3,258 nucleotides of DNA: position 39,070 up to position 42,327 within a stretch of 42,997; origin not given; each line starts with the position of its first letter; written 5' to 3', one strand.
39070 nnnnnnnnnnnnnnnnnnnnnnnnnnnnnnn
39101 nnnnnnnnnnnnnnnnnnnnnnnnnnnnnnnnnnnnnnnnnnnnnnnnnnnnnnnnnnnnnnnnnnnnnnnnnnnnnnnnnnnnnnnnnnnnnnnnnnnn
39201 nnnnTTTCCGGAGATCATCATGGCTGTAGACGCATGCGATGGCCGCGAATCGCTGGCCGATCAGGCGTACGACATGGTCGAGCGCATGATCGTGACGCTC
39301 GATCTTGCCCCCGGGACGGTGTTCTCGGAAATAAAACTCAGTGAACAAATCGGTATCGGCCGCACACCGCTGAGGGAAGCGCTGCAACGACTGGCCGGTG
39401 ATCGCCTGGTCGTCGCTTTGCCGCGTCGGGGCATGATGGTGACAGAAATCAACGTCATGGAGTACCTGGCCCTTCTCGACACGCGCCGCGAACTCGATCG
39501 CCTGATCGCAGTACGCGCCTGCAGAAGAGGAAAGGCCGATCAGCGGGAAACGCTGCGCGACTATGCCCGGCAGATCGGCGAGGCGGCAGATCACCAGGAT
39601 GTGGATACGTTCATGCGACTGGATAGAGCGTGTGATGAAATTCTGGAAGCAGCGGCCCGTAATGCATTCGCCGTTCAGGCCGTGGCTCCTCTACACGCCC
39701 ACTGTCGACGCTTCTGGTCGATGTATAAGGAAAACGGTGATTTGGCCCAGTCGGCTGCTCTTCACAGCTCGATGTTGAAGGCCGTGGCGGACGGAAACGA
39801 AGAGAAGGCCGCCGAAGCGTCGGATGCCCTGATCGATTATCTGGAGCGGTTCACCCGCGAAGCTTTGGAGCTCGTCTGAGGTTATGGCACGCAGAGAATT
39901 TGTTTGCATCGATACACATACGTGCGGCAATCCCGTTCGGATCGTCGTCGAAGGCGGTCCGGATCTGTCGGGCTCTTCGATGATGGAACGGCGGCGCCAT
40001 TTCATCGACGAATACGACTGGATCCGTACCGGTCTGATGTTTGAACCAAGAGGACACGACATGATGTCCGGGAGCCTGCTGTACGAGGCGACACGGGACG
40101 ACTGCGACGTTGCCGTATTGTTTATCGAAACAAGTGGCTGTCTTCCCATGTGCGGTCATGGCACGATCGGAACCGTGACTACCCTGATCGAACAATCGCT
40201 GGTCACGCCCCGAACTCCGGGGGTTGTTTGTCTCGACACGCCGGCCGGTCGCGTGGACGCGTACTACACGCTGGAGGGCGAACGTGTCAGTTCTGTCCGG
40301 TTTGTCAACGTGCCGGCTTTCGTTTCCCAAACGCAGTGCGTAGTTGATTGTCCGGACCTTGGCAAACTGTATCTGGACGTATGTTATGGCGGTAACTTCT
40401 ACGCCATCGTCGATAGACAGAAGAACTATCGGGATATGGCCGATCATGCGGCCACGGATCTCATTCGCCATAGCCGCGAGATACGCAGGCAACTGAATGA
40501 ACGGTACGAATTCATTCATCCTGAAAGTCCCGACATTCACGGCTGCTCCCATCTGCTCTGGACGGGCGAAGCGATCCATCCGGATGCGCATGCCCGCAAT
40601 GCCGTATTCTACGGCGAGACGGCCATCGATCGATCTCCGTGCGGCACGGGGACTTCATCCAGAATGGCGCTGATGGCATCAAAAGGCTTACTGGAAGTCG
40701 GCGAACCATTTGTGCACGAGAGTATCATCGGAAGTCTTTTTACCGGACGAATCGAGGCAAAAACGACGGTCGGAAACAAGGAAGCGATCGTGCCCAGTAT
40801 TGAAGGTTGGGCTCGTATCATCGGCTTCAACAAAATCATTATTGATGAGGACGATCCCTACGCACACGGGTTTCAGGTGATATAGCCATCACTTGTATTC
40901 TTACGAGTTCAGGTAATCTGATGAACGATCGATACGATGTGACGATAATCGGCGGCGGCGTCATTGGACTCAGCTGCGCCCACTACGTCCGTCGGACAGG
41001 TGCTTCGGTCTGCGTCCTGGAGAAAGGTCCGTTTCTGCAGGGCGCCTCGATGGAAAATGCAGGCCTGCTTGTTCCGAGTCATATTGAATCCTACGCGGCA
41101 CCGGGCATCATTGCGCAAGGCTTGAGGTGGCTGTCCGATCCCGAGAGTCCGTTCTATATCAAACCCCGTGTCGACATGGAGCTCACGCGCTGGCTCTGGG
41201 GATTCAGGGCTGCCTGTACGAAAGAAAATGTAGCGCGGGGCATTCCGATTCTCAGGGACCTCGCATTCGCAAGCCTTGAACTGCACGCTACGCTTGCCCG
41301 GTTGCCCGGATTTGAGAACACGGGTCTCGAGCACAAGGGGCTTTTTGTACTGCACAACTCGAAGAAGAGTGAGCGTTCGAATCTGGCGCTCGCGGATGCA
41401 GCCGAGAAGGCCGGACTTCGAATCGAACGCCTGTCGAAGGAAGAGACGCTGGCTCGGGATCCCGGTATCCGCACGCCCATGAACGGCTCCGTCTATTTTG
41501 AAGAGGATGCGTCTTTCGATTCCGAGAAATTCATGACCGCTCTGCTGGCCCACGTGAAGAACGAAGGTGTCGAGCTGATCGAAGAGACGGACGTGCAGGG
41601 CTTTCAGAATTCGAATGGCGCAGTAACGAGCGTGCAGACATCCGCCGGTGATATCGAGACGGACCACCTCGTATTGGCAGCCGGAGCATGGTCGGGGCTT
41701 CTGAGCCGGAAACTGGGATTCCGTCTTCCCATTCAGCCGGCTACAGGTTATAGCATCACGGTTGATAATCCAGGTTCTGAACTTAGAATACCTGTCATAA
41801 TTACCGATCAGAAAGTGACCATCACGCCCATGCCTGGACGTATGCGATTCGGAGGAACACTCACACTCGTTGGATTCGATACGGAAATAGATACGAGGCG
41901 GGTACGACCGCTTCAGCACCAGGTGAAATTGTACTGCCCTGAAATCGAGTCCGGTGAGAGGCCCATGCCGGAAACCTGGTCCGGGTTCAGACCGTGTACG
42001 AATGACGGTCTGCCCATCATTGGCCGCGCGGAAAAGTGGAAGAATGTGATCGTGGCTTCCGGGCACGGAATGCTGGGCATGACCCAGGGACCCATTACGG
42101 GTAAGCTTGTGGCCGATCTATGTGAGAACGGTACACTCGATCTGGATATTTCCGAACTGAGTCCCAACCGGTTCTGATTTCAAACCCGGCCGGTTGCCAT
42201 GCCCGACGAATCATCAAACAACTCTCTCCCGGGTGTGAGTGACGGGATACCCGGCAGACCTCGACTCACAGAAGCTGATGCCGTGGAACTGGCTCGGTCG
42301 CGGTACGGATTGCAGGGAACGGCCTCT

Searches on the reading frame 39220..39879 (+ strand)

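Call 82: search_protein_families(library=pfam, proteins=[window:39220-39879:+], max_evalue=0.001)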
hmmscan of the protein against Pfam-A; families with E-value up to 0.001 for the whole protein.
window:39220-39879:+ (219 aa): 2 families
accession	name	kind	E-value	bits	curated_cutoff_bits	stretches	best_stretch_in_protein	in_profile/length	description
PF07729.17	FCD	-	2.4e-17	64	24.3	1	85-206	2-124/125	FCD domain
PF00392.27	GntR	-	3.1e-15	56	27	1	12-74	1-64/64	Bacterial regulatory proteins, gntR family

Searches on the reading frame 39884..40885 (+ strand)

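Call 8: search_protein_families(library=pfam, proteins=[window:39884-40885:+], max_evalue=0.001)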
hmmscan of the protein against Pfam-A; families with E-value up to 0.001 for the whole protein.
window:39884-40885:+ (333 aa): 2 families
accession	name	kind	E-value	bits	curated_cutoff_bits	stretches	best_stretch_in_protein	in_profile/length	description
PF05544.16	Pro_racemase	-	3e-128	427.9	27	1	8-331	1-325/325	Proline racemase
PF02567.21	PhzC-PhzF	-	0.00023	21.2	27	1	87-146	64-120/281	Phenazine biosynthesis-like protein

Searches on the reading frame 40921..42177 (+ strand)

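Call 82: search_protein_families(library=pfam, proteins=[window:40921-42177:+], max_evalue=0.001)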
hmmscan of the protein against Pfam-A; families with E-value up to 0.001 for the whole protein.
window:40921-42177:+ (418 aa): 11 families
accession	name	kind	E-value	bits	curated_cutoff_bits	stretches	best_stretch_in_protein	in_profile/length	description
PF01266.30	DAO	-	1.1e-72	246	27.9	1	6-400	1-353/353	FAD dependent oxidoreductase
PF03486.20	HI0933_like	-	9.1e-10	38.8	50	1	199-258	106-166/244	HI0933-like protein Rossmann domain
PF07992.20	Pyr_redox_2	-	1.3e-09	38.4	26.1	1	6-40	2-178/291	Pyridine nucleotide-disulphide oxidoreductase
PF00890.30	FAD_binding_2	-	2.8e-08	33.8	20.4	1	6-43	1-38/414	FAD binding domain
PF00070.33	Pyr_redox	-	1e-07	32.8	22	1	7-39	2-34/82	Pyridine nucleotide-disulphide oxidoreductase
PF13450.12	NAD_binding_8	-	1.1e-06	29.3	21.9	1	9-42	1-34/68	NAD(P)-binding Rossmann-like domain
PF13738.12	Pyr_redox_3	-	1.6e-06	28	30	0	9-37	2-31/305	Pyridine nucleotide-disulphide oxidoreductase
PF12831.13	FAD_oxidored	-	2.7e-06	27.4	27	1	6-46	1-41/416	FAD dependent oxidoreductase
PF01494.25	FAD_binding_3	-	3.3e-06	27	22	0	5-35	2-32/349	FAD binding domain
PF05834.18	Lycopene_cycl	-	0.00017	21.2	23.4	0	6-38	1-35/380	Lycopene cyclase protein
PF04820.20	Trp_halogenase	-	0.00031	20.2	21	0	198-263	154-220/458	Tryptophan halogenase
